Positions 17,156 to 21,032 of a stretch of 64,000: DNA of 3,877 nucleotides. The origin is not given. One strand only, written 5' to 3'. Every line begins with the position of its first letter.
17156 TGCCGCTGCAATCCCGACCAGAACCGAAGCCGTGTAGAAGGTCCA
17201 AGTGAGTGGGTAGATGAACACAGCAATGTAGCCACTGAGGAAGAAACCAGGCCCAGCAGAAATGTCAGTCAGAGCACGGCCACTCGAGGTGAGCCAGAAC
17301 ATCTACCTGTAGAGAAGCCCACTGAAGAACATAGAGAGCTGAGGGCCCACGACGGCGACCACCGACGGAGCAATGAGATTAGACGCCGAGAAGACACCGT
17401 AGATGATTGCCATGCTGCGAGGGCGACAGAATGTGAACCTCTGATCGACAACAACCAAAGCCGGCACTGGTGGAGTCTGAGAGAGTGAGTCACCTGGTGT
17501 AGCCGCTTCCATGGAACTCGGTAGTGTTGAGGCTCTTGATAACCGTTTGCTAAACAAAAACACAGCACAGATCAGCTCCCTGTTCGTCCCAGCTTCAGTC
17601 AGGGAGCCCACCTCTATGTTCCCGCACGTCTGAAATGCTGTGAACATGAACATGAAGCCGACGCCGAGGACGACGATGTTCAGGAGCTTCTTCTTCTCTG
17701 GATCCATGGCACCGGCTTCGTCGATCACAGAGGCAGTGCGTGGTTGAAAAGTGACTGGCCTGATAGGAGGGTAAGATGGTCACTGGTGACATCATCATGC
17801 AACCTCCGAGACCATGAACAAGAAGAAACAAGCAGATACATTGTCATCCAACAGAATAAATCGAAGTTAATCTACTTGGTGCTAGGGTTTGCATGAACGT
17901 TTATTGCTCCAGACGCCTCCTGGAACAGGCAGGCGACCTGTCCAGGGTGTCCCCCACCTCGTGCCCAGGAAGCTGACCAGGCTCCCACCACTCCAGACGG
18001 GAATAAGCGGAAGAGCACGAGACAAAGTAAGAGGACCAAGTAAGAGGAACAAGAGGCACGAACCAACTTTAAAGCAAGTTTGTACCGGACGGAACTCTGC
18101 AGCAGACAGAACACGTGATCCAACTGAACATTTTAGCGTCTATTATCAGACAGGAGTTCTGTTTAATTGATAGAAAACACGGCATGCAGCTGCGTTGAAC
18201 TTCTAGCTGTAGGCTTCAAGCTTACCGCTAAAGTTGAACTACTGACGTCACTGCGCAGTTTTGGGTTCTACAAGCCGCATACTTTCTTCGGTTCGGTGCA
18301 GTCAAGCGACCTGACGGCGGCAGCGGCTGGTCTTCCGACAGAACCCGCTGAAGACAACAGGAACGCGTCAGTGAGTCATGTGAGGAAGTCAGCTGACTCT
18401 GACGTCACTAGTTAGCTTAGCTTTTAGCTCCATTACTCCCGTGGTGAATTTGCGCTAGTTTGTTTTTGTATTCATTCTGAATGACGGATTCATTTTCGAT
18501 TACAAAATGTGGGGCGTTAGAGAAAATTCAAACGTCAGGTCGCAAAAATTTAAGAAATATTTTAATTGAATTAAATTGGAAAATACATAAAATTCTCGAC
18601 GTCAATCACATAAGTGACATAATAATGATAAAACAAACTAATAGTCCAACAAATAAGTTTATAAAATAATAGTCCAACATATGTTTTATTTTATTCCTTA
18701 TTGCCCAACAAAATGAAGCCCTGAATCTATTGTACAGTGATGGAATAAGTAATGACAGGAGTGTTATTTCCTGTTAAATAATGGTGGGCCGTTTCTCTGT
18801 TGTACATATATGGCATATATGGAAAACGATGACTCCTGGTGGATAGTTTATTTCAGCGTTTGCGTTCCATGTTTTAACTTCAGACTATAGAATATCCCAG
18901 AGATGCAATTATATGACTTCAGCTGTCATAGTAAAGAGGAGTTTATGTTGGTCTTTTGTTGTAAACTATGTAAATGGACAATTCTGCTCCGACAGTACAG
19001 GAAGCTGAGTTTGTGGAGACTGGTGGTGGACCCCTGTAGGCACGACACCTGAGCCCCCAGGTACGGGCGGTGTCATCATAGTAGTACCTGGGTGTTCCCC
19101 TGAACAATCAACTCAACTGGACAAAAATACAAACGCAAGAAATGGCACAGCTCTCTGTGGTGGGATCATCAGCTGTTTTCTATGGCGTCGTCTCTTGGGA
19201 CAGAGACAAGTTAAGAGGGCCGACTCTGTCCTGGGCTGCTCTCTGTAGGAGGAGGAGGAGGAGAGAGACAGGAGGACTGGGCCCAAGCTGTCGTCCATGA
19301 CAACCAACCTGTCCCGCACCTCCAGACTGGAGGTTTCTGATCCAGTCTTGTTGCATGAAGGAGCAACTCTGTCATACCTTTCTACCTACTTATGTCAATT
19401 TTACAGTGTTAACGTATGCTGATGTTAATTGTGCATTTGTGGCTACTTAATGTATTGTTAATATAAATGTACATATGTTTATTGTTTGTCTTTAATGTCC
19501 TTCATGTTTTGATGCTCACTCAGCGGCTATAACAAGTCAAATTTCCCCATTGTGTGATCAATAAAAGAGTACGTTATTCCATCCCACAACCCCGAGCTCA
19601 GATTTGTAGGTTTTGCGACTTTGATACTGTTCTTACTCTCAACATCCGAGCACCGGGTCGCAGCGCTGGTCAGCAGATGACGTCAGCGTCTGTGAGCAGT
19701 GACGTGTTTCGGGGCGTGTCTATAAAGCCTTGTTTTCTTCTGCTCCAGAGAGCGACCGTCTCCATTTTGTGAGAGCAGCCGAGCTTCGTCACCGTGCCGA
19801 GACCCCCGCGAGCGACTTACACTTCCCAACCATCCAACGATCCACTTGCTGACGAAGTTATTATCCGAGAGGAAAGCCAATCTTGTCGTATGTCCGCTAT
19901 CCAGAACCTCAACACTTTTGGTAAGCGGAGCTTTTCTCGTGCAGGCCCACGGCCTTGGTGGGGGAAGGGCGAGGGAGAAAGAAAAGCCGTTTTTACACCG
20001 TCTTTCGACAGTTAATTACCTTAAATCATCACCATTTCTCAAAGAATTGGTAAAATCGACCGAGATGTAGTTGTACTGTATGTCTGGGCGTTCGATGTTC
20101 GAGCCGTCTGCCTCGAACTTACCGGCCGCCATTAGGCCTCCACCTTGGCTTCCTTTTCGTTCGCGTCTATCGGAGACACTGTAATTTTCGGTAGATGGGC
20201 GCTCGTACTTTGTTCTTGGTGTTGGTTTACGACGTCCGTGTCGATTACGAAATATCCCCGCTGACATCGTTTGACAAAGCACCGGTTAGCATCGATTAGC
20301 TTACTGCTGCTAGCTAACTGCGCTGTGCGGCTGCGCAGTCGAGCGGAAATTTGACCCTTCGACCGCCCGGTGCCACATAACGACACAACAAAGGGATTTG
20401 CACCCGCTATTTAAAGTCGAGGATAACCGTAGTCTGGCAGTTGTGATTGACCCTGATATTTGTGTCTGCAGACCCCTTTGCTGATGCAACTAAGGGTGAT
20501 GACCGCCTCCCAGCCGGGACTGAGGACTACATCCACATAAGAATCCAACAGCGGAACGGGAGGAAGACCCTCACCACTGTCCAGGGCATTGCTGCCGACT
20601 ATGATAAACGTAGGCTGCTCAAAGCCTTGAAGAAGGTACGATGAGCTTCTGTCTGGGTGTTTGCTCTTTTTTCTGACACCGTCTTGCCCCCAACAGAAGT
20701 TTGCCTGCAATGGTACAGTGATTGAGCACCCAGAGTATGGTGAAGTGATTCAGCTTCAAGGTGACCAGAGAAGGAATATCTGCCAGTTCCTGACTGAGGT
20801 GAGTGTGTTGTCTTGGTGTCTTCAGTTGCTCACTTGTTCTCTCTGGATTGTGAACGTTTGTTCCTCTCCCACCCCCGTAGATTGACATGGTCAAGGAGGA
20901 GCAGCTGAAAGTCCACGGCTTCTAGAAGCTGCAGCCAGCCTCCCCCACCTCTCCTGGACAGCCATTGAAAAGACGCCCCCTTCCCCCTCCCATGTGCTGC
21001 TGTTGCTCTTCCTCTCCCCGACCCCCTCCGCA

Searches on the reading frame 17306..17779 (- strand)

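Call 24: search_protein_families(library=pfam, proteins=[window:17306-17779:-], max_evalue=0.001)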
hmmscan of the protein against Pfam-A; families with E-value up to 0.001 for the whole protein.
window:17306-17779:- (158 aa): 1 family
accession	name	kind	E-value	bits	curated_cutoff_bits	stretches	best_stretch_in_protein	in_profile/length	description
PF05978.22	UNC-93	-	7.9e-07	29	22.9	1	122-157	13-48/379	Ion channel regulatory protein UNC-93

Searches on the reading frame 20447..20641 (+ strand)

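Call 65: search_protein_families(library=pfam, proteins=[window:20447-20641:+], max_evalue=0.01)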
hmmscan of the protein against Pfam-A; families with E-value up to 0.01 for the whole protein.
window:20447-20641:+ (65 aa): 1 family
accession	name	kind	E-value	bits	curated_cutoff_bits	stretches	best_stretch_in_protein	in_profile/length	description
PF01253.27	SUI1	-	2.4e-10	41.2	25.5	1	26-63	2-40/77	Translation initiation factor SUI1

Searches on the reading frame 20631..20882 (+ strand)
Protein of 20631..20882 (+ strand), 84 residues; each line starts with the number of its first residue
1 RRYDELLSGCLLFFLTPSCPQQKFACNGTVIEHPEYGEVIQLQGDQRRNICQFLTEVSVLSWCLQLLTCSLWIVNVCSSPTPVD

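Call 65: search_protein_families(library=pfam, proteins=[window:20631-20882:+], max_evalue=0.01)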
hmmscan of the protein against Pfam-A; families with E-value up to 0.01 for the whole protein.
window:20631-20882:+ (84 aa): 1 family
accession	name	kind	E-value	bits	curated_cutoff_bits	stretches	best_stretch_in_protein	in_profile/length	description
PF01253.27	SUI1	-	4.1e-11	43.6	25.5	1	21-56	39-73/77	Translation initiation factor SUI1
